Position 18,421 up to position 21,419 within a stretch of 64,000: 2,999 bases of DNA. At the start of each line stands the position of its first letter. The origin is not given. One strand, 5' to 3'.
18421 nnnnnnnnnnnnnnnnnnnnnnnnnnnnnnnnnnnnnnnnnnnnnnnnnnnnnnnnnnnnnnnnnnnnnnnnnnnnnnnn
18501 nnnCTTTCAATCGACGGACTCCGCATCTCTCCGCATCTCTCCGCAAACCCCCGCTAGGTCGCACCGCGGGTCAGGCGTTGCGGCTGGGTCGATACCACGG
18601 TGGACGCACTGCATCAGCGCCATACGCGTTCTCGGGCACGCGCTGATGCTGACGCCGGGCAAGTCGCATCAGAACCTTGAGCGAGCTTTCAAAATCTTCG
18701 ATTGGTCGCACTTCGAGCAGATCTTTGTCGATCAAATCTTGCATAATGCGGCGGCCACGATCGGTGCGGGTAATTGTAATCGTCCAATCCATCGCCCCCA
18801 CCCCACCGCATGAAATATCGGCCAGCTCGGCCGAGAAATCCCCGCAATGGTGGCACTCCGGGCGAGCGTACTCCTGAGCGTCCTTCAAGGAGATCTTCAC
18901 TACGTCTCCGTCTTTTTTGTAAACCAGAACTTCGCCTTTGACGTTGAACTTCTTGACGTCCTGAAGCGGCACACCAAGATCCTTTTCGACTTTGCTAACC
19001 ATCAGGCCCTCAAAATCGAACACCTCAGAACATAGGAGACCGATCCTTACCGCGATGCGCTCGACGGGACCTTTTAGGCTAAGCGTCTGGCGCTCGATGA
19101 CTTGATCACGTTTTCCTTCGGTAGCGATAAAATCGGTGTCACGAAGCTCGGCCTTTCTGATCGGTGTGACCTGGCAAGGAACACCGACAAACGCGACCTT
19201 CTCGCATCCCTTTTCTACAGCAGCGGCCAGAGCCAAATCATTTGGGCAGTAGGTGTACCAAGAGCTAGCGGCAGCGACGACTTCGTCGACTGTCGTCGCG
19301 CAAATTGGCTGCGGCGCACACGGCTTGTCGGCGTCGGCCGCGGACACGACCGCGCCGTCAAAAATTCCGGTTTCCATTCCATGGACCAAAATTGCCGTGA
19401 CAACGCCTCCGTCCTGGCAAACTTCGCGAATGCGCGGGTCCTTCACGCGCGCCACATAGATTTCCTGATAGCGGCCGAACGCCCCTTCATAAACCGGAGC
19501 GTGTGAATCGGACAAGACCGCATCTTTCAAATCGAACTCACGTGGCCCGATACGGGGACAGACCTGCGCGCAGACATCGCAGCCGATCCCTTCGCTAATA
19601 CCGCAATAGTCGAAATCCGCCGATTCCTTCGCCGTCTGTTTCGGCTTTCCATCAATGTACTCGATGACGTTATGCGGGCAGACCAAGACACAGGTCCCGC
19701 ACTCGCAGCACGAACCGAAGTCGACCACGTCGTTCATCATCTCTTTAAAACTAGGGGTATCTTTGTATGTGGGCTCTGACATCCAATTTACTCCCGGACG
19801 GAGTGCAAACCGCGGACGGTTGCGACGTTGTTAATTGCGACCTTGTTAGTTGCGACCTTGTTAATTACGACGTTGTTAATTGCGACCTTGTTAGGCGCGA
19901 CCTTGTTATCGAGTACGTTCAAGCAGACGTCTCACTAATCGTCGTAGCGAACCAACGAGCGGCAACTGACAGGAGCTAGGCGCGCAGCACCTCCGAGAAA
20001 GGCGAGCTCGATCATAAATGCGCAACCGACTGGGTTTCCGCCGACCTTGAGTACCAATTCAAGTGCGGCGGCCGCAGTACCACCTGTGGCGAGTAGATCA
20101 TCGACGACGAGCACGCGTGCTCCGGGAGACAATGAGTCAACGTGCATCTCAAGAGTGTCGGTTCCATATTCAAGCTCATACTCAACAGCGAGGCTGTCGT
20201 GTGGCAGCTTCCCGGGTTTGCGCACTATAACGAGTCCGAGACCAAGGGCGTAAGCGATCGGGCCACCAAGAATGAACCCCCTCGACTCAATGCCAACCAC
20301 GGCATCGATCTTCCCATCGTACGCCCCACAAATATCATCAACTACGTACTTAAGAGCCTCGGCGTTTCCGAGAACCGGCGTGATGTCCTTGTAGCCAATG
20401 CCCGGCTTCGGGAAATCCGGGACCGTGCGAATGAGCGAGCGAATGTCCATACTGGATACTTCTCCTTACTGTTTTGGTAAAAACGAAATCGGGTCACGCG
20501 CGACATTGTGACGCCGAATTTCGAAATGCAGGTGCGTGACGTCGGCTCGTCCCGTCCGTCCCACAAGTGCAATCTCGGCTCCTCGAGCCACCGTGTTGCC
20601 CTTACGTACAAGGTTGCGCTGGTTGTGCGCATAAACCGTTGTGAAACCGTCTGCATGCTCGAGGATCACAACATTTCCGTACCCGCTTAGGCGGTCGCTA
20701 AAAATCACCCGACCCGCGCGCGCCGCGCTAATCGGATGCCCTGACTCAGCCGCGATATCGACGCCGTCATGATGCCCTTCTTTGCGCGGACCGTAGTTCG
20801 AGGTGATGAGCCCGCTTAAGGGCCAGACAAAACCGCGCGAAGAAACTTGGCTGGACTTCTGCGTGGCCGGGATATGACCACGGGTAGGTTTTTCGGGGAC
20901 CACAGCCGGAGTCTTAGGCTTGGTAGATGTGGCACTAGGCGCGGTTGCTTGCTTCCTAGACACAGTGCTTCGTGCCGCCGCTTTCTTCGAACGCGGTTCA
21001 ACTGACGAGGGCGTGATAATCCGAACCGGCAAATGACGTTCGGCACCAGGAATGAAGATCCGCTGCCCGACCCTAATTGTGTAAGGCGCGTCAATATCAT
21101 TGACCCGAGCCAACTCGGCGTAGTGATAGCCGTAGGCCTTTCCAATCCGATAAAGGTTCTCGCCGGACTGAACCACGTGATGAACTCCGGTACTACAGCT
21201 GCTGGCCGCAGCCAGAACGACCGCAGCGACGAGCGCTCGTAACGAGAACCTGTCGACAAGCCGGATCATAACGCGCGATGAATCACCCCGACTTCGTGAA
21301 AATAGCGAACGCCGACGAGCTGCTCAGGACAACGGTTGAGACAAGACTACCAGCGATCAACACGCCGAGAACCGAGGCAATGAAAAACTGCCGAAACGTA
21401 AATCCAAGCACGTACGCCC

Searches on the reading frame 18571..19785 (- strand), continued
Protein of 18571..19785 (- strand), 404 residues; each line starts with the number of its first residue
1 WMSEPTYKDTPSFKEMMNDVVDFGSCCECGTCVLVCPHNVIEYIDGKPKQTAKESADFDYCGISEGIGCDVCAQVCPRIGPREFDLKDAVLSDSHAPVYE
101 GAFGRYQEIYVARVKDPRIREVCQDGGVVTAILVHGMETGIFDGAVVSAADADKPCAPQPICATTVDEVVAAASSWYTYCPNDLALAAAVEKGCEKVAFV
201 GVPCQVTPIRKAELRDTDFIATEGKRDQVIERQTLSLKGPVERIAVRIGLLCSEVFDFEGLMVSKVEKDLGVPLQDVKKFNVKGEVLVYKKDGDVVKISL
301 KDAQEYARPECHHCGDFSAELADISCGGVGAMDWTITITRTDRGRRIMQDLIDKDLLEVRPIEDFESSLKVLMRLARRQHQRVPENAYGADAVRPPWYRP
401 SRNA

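Call 53: find_encoding_contigs(protein=P0123, flank=3000, max_places=6)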
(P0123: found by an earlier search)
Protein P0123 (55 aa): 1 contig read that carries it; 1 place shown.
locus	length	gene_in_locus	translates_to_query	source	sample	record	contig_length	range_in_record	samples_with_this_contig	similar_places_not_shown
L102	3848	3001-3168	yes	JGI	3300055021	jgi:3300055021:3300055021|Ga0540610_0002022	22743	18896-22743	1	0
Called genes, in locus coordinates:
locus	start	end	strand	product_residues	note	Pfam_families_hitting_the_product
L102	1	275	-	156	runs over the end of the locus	PF00083:Sugar_tr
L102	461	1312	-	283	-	PF00083:Sugar_tr, PF07690:MFS_1, PF00083:Sugar_tr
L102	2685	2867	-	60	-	-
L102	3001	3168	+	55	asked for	-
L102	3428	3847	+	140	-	?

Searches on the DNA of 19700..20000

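Call 26: search_rna_families(source=window, start=19700, end=20000, threshold=evalue, max_evalue=10)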
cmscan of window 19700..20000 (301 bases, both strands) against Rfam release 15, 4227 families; matches with E-value up to 10: 2.
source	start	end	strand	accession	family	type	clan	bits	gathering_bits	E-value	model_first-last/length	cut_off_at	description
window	19859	19886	+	RF01324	CRISPR-DR11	Gene; CRISPR;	-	16.5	45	1.6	1-36/36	no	CRISPR RNA direct repeat element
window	19726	19744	-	RF01133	sR3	Gene; snRNA; snoRNA; CD-box;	-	9.4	41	4.4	1-55/55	no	Small nucleolar RNA sR3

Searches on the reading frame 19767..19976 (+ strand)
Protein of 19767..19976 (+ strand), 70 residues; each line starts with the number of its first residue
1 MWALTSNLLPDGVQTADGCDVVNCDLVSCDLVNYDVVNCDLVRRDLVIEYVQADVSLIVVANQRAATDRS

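Call 35: search_protein_families(library=pfam, proteins=[window:19767-19976:+], max_evalue=10)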
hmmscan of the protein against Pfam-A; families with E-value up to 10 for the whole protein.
seq(70 aa): 0 families

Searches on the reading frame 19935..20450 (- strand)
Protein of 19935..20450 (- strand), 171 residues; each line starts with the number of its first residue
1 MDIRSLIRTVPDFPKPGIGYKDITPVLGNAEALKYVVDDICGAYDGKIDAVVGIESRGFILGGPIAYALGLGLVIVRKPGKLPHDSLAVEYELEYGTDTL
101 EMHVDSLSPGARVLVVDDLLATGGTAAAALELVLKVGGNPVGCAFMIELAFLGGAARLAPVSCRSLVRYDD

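Call 6: search_protein_families(library=pfam, proteins=[window:19935-20450:-])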
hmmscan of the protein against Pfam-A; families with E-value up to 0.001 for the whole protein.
window:19935-20450:- (171 aa): 1 family
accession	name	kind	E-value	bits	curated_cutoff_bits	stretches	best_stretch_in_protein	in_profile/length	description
PF00156.33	Pribosyltran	-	3.4e-17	62.6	26.3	1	37-147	23-124/158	Phosphoribosyl transferase domain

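Call 17: search_protein_families(library=ncbifam, proteins=[window:19935-20450:-])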
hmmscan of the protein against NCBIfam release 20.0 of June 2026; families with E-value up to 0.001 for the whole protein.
window:19935-20450:- (171 aa): 20 families
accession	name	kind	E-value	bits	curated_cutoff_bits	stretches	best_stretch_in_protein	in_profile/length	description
NF002636.0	PRK02304.1-5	equivalog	2.8e-65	219.1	125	1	2-169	8-176/176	adenine phosphoribosyltransferase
NF002633.0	PRK02304.1-2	equivalog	4.9e-62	208.7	224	1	1-170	1-171/172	adenine phosphoribosyltransferase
NF002634.0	PRK02304.1-3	equivalog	5e-61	205.6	170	1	2-161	9-169/182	adenine phosphoribosyltransferase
TIGR01090.1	apt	equivalog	2.4e-60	203.5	185.85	1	4-169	2-169/169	adenine phosphoribosyltransferase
NF002632.0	PRK02304.1-1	equivalog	6.6e-55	185.7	243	1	3-170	11-181/183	adenine phosphoribosyltransferase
NF009211.0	PRK12560.1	equivalog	1.4e-31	109.7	188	1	1-170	4-177/187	adenine phosphoribosyltransferase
NF040646.1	HPT_Archaea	equivalog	6.2e-13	48.7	200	1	29-139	35-143/184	hypoxanthine/guanine phosphoribosyltransferase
NF002635.0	PRK02304.1-4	subfamily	1.8e-12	47.2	146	1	29-139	35-144/188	adenine phosphoribosyltransferase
TIGR01743.1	purR_Bsub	equivalog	2.3e-11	43.2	258.7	1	27-148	107-232/268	pur operon repressor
NF006328.0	PRK08558.1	equivalog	1.3e-10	41.3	184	1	19-148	82-214/238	adenine phosphoribosyltransferase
NF006671.0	PRK09219.1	equivalog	2.6e-09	36.8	177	1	45-160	48-167/192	xanthine phosphoribosyltransferase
TIGR01744.1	XPRTase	equivalog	1.3e-08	34.8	164.45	1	47-161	50-168/191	xanthine phosphoribosyltransferase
NF002620.0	PRK02277.1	subfamily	1.3e-08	34.7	115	1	37-167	76-195/201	orotate phosphoribosyltransferase-like protein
NF005592.0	PRK07322.1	subfamily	2.2e-08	33.7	143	1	26-142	31-152/180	adenine phosphoribosyltransferase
TIGR01367.1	pyrE_Therm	equivalog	3.6e-05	23.5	150.25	1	106-149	101-144/187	orotate phosphoribosyltransferase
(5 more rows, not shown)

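Call 48: find_encoding_contigs(protein=window:19935-20450:-, flank=2000, max_places=6)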
Protein window:19935-20450:- (171 aa): 4 contigs read that carry it; 2 places shown.
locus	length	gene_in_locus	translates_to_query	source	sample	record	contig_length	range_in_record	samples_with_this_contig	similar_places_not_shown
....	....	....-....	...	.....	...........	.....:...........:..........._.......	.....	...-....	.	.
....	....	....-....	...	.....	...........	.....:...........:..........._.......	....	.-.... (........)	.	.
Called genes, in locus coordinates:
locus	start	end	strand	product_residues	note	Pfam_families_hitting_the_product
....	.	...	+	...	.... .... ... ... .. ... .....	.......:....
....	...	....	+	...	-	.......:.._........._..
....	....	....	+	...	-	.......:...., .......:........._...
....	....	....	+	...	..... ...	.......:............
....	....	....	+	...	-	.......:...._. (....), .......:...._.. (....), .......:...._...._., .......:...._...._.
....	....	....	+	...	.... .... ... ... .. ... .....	-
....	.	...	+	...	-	?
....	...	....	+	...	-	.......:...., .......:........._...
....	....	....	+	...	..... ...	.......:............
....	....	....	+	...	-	?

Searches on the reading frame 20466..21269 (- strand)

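Call 6: search_protein_families(library=pfam, proteins=[window:20466-21269:-])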
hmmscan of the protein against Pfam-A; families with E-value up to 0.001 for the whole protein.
window:20466-21269:- (267 aa): 2 families
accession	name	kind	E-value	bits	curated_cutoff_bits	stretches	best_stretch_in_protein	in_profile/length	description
PF01551.29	Peptidase_M23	-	7e-32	109.9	28.7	1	166-260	2-96/96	Peptidase family M23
PF01476.26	LysM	-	1.1e-11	44.9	20.9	1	31-74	1-43/43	LysM domain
